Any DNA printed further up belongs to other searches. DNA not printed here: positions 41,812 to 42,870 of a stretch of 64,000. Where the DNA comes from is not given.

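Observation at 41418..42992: Non-canonical partition module: ParA with a small RHH protein carrying ParB-like N-terminal peptides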

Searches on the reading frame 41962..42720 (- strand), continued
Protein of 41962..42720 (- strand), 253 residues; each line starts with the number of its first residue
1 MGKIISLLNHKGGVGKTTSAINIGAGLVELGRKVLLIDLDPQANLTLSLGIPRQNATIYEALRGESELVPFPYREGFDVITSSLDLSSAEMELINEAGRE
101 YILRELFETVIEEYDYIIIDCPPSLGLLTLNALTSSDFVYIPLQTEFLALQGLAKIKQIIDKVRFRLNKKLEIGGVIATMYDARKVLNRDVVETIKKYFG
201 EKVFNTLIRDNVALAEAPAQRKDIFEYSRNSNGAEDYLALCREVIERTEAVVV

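Call 73: search_protein_families(library=pfam, proteins=[L088:3300-3605:+, L089:3252-3506:+, L090:3303-3590:+, L091:2819-3112:+, L093:2755-3033:+], max_evalue=0.1)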
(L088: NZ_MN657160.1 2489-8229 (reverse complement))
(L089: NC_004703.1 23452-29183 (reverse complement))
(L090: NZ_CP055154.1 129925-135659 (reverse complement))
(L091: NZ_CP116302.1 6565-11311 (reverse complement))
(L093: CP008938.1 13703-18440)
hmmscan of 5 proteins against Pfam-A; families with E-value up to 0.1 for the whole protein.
L088:3300-3605:+ (102 aa): 0 families

L089:3252-3506:+ (85 aa): 2 families
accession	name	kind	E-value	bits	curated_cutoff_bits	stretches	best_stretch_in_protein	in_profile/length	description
PF20605.4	Antitox_RHH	-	0.0028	18.2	27.2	1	51-80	15-44/50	Antitoxin-like ribbon-helix-helix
PF09274.16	ParG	-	0.003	18.1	21.4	1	35-81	31-75/76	ParG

L090:3303-3590:+ (96 aa): 0 families

L091:2819-3112:+ (98 aa): 2 families
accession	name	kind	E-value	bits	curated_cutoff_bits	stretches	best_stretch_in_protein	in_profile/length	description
PF17236.8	SU10_MCP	-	0.0044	17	24.1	1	5-97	138-231/292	SU10 major capsid protein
PF14309.11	DUF4378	-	0.062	14.1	25.7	1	42-85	25-78/166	Domain of unknown function (DUF4378)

L093:2755-3033:+ (93 aa): 1 family
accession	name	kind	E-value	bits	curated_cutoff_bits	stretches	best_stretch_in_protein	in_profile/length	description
PF09384.15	UTP15_C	-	0.04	14.1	33.1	1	33-91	3-61/147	UTP15 C terminal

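Call 74: search_protein_families(library=ncbifam, proteins=[L088:3300-3605:+, L089:3252-3506:+, L090:3303-3590:+, L091:2819-3112:+, L093:2755-3033:+], max_evalue=0.1)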
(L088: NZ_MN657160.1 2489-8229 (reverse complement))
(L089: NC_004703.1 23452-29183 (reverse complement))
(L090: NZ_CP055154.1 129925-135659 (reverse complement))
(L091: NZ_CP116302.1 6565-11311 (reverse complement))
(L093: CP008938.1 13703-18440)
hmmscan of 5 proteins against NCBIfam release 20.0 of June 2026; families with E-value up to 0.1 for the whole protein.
L088:3300-3605:+ (102 aa): 1 family
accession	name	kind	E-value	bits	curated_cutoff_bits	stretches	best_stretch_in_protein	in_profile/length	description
NF041284.1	PrgO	equivalog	0.02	15.1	100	1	28-97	11-84/90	DNA segregation protein PrgO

L089:3252-3506:+ (85 aa): 0 families

L090:3303-3590:+ (96 aa): 0 families

L091:2819-3112:+ (98 aa): 3 families
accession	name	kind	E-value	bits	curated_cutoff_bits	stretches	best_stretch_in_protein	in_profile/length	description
NF053762.1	aCcr1_fam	equivalog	0.0095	15.8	60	0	48-63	4-19/38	aCcr1 family cell cycle regulator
NF033718.1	indole_decarb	equivalog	0.011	14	1100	1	47-89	154-196/868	indoleacetate decarboxylase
NF041284.1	PrgO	equivalog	0.015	15.5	100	1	14-88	4-82/90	DNA segregation protein PrgO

L093:2755-3033:+ (93 aa): 1 family
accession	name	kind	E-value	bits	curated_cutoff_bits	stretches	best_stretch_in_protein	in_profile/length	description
NF041284.1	PrgO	equivalog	0.032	14.5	100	1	19-80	22-81/90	DNA segregation protein PrgO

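Call 79: find_related_loci(query=A3, collection=viral_contigs, flank=4000)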
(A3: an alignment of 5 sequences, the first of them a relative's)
Query A3 (102 aa) in viral_contigs; peptide patterns used: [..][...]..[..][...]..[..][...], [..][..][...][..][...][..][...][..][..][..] (x = any residue, [..] = any of these).
198 stretches matched a pattern; 1 encode a relative of the query (tblastn E <= 1e-3); 1 distinct loci.
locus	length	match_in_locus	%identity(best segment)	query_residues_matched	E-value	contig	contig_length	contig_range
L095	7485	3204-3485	52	1-100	1e-30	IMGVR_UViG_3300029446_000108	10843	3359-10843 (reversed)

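Call 80: find_homologous_proteins(query=A3, max_evalue=0.001)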
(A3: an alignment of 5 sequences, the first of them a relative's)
Query A3 (5 sequences) (102 aa, profile of the alignment): 3958 proteins with E <= 0.001 among 5231 candidates; the best 120 are listed.
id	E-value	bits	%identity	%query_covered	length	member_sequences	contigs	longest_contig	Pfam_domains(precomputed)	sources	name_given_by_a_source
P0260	3.0e-39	151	65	100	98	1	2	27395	-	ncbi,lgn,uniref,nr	ncbi:hypothetical protein [Tenacibaculum finnmarkense]|uniref:hypothetical protein n=1 Tax=Tenacibac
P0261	1.5e-38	149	67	100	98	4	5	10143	-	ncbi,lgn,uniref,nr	ncbi:hypothetical protein [Tenacibaculum finnmarkense]|uniref:hypothetical protein n=1 Tax=Tenacibac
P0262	1.7e-38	148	49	100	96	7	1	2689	-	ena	-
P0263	4.7e-38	147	79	100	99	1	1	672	-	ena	-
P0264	1.6e-37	145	100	100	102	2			-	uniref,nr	uniref:hypothetical protein n=1 Tax=Flavobacterium sp. TaxID=239 RepID=UPI001599FD2B|nr:hypothetical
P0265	2.6e-37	145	84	100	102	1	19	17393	-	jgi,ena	jgi:hypothetical protein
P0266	6.0e-37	143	79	100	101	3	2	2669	-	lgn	-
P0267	7.5e-37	143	87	100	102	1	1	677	-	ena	-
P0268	7.9e-37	143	88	100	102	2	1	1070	-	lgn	-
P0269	1.6e-36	142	82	100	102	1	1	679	-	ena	-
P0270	2.1e-36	142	81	100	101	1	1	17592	-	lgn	-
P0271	2.5e-36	141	81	100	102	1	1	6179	-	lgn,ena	-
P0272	2.9e-36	141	82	100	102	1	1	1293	-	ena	-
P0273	3.4e-36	141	83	100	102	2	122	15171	-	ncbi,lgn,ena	-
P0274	3.4e-36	141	80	100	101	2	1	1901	-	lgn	-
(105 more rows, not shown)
